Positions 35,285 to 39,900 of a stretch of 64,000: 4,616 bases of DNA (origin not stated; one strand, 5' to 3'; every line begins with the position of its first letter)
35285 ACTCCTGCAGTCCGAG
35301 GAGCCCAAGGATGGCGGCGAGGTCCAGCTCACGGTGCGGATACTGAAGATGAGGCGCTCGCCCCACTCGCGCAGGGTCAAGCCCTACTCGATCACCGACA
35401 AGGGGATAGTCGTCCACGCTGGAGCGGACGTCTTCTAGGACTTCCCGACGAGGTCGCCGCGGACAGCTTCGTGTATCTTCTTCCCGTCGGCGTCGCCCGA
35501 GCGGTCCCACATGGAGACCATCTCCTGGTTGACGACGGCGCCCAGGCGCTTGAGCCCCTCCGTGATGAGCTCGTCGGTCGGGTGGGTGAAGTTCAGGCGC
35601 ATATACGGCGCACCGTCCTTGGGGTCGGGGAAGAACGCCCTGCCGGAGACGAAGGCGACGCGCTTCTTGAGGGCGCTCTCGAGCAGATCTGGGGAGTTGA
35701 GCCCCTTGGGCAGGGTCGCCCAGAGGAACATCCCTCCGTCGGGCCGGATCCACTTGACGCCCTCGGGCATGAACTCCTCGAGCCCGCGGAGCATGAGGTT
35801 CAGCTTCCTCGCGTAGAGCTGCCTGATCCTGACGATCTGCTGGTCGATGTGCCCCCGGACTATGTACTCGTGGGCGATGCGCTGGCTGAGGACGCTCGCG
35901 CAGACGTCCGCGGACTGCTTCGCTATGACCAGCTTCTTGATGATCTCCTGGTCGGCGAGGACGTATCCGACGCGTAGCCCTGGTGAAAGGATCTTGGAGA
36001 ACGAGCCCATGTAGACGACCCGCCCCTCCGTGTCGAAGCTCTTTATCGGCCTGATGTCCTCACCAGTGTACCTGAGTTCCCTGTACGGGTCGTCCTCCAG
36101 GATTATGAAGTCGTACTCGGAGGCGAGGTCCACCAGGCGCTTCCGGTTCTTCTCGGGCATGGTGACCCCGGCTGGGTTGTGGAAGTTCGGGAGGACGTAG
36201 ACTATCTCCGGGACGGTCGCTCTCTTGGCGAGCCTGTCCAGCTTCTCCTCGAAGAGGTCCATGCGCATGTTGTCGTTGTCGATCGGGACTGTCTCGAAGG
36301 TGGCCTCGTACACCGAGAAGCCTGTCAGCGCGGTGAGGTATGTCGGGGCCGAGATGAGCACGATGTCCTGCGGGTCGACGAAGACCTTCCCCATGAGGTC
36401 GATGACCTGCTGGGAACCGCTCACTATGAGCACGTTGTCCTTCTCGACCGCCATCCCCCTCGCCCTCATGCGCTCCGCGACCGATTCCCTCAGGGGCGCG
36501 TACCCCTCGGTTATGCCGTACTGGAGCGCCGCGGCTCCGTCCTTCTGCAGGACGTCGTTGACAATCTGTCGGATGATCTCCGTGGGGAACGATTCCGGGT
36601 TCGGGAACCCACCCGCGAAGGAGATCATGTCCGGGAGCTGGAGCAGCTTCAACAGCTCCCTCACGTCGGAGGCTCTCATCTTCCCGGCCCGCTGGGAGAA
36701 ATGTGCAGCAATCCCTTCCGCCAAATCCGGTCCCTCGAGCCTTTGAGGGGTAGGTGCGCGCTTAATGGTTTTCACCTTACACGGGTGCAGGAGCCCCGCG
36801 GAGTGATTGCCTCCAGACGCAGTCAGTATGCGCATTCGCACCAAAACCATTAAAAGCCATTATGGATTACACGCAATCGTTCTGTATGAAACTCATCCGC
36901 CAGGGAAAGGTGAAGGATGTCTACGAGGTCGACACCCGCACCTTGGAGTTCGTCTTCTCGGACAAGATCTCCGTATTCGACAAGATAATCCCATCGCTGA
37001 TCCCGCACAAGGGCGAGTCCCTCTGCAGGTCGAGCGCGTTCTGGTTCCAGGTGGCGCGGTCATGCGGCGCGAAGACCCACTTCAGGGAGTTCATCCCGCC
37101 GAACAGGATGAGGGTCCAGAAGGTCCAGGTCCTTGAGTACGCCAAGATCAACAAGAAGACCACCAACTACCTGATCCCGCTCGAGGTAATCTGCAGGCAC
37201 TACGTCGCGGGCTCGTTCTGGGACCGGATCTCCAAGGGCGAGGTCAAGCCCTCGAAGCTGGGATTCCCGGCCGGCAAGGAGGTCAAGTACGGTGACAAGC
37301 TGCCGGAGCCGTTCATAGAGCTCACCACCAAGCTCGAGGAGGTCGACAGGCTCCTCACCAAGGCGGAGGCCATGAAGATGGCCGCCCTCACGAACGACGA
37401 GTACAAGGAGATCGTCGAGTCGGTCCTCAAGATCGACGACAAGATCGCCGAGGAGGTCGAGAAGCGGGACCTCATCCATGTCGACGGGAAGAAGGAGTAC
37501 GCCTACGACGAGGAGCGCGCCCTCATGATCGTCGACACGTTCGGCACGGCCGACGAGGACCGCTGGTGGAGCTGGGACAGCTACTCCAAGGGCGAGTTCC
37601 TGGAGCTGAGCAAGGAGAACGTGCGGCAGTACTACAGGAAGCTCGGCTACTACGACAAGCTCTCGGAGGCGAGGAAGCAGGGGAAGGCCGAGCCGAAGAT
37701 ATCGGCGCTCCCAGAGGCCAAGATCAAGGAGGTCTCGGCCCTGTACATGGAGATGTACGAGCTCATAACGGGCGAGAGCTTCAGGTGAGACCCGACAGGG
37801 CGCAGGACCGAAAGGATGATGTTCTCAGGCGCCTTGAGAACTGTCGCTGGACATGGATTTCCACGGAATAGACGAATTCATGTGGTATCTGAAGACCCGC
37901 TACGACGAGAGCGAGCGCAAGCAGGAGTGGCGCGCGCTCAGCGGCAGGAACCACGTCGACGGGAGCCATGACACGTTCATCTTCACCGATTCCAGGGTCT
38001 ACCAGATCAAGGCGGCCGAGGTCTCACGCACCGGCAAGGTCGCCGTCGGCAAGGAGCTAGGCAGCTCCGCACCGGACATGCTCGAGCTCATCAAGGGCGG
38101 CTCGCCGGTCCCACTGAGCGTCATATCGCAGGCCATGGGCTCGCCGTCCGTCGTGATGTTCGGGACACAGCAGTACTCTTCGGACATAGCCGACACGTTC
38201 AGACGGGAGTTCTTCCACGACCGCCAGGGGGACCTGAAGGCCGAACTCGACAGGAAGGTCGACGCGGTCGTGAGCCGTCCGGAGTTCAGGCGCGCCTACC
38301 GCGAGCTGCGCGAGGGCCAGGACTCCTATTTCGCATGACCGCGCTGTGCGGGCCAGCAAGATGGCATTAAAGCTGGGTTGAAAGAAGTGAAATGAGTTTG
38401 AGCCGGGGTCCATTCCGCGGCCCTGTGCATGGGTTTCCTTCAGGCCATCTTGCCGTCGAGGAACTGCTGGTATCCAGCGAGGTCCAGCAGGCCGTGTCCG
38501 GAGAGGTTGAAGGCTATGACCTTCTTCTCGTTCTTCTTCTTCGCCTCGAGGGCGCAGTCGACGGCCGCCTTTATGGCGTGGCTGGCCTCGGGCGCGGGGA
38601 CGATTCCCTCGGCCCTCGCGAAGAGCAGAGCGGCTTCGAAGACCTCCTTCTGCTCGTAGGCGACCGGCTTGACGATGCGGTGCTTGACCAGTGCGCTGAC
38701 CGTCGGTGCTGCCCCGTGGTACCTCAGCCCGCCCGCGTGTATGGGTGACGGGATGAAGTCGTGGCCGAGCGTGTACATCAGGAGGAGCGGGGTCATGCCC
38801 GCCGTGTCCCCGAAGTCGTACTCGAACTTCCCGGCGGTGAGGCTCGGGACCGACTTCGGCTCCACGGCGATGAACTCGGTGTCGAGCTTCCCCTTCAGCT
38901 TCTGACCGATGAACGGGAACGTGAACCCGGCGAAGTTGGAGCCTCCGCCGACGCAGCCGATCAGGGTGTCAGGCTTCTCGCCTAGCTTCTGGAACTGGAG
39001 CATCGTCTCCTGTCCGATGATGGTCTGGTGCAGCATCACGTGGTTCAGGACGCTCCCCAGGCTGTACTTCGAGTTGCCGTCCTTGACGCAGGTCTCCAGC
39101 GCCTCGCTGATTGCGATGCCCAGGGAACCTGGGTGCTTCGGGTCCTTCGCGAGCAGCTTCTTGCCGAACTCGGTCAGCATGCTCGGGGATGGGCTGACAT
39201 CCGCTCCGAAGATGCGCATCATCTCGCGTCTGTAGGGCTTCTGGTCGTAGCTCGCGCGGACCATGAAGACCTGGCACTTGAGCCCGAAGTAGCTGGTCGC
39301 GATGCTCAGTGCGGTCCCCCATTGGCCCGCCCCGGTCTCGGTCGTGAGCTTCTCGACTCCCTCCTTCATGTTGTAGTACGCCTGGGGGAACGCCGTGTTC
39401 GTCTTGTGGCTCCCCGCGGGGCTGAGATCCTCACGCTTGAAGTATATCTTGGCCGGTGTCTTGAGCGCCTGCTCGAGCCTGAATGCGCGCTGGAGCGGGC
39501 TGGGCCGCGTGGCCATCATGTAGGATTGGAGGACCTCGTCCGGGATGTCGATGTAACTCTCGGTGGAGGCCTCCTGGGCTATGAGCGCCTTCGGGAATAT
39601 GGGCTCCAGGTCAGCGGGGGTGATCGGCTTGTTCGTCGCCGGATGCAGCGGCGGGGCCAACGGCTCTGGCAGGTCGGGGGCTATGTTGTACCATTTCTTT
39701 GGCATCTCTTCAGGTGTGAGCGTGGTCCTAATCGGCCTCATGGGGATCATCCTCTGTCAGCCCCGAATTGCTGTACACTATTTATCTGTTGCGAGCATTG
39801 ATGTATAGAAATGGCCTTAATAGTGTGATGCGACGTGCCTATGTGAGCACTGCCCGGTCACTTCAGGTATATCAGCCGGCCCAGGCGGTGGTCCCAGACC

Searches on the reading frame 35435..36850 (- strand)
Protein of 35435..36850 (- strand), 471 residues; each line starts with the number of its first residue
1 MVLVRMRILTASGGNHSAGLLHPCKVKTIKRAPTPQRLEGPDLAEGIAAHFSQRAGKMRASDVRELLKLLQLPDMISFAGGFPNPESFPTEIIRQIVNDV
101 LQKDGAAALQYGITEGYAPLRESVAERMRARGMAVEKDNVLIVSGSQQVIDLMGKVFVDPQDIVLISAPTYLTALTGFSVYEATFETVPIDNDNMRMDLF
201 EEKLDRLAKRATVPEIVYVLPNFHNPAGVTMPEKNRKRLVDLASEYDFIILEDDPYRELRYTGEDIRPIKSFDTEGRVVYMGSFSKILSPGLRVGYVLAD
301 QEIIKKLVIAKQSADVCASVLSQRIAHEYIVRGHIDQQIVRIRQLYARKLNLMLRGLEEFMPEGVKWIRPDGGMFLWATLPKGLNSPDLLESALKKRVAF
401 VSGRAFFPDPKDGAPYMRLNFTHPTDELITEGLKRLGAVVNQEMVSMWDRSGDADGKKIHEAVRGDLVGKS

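Call 48: search_protein_families(library=pfam, proteins=[window:35435-36850:-], max_evalue=0.00001)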
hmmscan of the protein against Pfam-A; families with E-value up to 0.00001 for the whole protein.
window:35435-36850:- (471 aa): 2 families
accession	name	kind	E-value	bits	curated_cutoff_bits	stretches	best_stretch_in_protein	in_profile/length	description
PF00155.27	Aminotran_1_2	-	1.2e-35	123.8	19.7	1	98-436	27-361/361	Aminotransferase class I and II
PF12897.13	Asp_aminotransf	-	2.1e-06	27.3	27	1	160-434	123-403/421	Aspartate amino-transferase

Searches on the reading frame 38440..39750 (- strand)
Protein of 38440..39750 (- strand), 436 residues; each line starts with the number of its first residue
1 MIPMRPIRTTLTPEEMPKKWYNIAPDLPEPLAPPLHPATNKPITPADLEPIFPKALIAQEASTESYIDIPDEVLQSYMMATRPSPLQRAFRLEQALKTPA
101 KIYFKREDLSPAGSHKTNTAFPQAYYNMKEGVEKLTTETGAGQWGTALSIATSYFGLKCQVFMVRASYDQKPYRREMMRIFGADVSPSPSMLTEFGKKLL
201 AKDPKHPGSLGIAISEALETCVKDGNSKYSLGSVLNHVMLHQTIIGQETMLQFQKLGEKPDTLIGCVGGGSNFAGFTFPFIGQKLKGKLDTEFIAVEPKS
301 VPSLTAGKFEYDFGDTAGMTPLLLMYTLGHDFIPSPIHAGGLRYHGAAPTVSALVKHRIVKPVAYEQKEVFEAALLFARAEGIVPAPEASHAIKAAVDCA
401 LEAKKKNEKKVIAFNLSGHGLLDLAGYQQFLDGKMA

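Call 53: find_encoding_contigs(protein=window:38440-39750:-, flank=10000, max_places=6)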
Protein window:38440-39750:- (436 aa): no gene with exactly this product is on record in the collection.
